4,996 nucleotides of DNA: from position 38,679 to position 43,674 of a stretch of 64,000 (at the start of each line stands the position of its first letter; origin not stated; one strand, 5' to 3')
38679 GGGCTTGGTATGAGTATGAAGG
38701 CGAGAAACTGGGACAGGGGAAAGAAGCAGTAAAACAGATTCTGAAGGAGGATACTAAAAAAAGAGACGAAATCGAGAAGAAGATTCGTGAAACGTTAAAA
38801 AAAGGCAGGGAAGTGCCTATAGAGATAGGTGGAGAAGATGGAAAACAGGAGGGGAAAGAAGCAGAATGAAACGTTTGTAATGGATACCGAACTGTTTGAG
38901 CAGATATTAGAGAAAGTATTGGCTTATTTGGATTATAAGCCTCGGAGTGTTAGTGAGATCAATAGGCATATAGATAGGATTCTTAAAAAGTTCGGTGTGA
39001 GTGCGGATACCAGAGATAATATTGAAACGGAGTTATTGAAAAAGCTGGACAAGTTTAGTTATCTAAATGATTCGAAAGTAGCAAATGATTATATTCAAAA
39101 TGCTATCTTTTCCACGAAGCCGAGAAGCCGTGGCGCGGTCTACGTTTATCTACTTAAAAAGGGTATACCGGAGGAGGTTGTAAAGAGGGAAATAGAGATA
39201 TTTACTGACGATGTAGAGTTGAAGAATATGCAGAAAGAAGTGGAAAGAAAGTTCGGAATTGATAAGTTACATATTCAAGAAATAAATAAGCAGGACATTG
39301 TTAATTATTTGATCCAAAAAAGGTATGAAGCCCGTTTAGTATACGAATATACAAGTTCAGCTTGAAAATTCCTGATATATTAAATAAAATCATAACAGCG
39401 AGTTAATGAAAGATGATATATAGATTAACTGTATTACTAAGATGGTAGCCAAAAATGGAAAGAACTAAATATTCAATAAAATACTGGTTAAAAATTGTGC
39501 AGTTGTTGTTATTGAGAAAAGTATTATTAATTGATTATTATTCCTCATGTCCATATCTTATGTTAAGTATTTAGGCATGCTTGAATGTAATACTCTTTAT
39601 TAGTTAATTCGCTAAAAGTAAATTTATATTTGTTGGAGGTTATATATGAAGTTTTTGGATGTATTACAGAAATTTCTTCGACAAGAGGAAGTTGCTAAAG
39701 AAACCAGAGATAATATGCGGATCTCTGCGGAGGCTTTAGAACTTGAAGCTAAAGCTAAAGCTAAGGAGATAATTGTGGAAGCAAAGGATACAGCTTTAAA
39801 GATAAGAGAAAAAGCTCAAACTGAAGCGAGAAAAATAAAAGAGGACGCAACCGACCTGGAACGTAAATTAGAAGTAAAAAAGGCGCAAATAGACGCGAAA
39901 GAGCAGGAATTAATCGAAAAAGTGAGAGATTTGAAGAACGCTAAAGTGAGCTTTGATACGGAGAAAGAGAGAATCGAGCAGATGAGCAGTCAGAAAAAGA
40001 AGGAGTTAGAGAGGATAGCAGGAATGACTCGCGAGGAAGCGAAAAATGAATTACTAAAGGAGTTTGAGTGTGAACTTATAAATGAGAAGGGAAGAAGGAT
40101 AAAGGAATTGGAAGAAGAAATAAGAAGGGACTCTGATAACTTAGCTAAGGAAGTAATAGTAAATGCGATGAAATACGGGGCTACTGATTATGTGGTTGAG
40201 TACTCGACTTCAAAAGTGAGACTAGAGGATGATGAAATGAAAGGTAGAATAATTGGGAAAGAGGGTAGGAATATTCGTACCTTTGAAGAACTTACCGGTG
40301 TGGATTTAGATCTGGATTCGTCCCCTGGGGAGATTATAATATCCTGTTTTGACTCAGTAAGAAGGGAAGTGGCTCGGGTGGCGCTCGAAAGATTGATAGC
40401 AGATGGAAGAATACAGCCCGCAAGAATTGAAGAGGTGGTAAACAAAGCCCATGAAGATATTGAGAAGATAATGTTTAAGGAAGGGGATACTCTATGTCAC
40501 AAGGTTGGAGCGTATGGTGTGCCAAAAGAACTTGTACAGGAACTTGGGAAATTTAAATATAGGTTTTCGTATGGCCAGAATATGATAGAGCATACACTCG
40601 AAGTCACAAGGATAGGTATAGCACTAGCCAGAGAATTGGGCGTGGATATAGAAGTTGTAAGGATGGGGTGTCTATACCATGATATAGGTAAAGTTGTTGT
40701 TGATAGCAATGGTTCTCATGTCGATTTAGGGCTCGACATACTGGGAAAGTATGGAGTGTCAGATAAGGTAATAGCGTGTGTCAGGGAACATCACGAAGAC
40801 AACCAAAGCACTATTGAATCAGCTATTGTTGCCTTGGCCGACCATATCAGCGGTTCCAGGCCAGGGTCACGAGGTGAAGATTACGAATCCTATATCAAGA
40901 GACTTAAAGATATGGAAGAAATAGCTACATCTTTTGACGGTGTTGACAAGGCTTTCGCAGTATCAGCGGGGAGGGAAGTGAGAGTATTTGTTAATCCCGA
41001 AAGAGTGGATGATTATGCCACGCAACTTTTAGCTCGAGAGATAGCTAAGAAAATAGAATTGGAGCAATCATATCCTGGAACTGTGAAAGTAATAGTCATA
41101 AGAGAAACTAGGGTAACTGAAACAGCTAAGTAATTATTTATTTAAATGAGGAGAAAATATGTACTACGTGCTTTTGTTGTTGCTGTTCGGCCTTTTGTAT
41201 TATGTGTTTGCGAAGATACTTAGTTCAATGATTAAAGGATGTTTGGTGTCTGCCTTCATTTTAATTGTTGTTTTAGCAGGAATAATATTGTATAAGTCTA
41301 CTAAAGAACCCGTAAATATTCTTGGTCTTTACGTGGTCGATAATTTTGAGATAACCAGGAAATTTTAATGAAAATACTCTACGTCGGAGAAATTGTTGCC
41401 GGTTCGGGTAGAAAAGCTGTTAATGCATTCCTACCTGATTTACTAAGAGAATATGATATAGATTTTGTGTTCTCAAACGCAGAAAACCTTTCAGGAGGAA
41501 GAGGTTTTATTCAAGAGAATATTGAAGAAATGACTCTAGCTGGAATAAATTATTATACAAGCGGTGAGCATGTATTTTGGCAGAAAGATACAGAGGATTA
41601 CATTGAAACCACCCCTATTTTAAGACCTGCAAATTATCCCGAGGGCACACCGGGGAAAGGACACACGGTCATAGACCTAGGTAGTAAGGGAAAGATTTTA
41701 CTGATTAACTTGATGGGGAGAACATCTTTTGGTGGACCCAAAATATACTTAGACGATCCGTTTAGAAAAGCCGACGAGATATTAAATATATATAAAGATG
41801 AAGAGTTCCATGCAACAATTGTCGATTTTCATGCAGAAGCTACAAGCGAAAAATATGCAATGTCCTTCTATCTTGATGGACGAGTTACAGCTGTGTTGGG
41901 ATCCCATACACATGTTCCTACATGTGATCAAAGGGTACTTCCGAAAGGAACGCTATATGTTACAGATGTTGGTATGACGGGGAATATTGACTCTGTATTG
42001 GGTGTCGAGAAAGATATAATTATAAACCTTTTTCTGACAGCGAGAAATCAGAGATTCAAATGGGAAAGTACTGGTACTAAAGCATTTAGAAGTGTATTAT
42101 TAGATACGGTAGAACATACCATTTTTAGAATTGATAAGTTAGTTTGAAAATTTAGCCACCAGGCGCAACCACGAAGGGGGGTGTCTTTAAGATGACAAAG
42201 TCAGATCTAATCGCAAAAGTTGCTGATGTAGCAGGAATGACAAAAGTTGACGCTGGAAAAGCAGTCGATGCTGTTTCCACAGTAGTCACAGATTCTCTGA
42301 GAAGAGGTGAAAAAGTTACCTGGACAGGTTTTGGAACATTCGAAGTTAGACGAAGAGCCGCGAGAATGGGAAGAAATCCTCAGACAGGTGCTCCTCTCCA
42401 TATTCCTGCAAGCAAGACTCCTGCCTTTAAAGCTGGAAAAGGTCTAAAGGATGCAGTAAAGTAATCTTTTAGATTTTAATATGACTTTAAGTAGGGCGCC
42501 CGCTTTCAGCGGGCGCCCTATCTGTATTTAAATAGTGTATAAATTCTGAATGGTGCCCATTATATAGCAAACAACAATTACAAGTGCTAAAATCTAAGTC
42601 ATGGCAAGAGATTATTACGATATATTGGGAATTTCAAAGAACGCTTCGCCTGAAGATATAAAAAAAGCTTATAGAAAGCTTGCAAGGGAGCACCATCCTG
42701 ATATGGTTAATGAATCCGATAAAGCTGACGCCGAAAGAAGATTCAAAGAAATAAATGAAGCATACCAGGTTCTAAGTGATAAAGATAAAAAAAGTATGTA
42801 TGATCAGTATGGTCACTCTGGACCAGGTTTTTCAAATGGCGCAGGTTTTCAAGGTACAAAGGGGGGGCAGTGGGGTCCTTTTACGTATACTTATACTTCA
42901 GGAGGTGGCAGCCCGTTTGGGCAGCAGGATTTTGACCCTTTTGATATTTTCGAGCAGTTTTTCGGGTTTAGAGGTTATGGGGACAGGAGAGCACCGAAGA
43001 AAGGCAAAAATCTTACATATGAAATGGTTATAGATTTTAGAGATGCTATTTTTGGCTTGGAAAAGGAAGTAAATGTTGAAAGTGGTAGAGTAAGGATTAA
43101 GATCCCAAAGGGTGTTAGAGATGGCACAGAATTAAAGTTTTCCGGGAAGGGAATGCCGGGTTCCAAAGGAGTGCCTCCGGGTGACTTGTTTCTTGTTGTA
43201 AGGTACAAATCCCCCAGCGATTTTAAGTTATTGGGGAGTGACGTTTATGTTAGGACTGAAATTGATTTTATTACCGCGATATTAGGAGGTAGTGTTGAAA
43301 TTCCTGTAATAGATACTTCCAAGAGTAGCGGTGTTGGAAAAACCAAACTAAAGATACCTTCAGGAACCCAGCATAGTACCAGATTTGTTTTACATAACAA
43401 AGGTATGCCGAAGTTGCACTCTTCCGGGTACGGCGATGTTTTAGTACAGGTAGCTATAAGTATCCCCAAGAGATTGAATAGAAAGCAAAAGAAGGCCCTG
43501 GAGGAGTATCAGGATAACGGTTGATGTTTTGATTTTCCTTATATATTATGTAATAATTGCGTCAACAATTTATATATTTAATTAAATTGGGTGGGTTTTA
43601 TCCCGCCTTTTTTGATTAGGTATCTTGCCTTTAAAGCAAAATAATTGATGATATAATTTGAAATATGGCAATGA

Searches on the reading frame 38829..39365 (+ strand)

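Call 58: search_protein_families(library=pfam, proteins=[window:38829-39365:+], max_evalue=0.0001)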
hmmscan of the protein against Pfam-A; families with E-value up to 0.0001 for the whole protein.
window:38829-39365:+ (178 aa): 1 family
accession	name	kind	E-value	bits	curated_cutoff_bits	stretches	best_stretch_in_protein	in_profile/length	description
PF21982.2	RecX_HTH1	-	3.4e-09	37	26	0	95-122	10-37/40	RecX, first three-helix domain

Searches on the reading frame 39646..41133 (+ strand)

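Call 58: search_protein_families(library=pfam, proteins=[window:39646-41133:+], max_evalue=0.0001)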
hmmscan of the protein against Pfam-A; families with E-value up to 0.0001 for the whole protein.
window:39646-41133:+ (495 aa): 3 families
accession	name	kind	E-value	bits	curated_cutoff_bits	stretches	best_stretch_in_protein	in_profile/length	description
PF12072.13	RNase_Y_N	-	5.8e-22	78.5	32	1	8-182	21-201/201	RNase Y N-terminal region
PF01966.28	HD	-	1.1e-16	61.5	22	1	314-402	2-114/116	HD domain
PF00013.35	KH_1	-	1.3e-06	28.4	21.5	1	196-242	8-59/66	KH domain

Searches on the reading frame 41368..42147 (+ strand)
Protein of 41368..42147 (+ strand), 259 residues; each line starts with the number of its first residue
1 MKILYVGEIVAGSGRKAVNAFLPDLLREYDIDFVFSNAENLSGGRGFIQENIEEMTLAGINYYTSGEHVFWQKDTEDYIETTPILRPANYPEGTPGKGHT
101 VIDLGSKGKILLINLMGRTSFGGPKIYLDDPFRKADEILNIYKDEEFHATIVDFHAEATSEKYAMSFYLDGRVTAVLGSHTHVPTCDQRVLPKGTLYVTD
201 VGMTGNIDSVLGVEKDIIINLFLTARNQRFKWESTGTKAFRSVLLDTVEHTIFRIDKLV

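Call 58: search_protein_families(library=pfam, proteins=[window:41368-42147:+], max_evalue=0.0001)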
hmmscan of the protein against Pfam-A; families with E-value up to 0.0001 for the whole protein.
window:41368-42147:+ (259 aa): 1 family
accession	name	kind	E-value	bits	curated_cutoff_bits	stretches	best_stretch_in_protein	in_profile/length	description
PF13277.11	YmdB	-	1.7e-83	280.2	27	1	4-250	1-243/253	YmdB-like protein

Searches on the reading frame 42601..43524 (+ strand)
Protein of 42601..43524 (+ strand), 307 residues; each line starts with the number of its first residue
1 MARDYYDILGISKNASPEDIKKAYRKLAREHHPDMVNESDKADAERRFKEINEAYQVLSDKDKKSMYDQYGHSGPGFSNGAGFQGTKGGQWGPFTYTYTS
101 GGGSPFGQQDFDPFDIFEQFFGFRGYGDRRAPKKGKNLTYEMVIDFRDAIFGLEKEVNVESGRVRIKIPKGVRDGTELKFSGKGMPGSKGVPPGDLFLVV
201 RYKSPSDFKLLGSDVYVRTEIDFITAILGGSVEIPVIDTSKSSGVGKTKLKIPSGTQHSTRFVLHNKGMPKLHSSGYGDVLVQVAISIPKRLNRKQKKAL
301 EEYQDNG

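Call 58: search_protein_families(library=pfam, proteins=[window:42601-43524:+], max_evalue=0.0001)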
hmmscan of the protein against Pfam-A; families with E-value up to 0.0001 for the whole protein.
window:42601-43524:+ (307 aa): 2 families
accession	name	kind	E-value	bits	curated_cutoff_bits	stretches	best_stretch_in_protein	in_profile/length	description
PF01556.23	DnaJ_C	-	7e-37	127.2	26.6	1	139-289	2-152/152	DnaJ C terminal domain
PF00226.36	DnaJ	-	2.6e-26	91.9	27.8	1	4-68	1-63/63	DnaJ domain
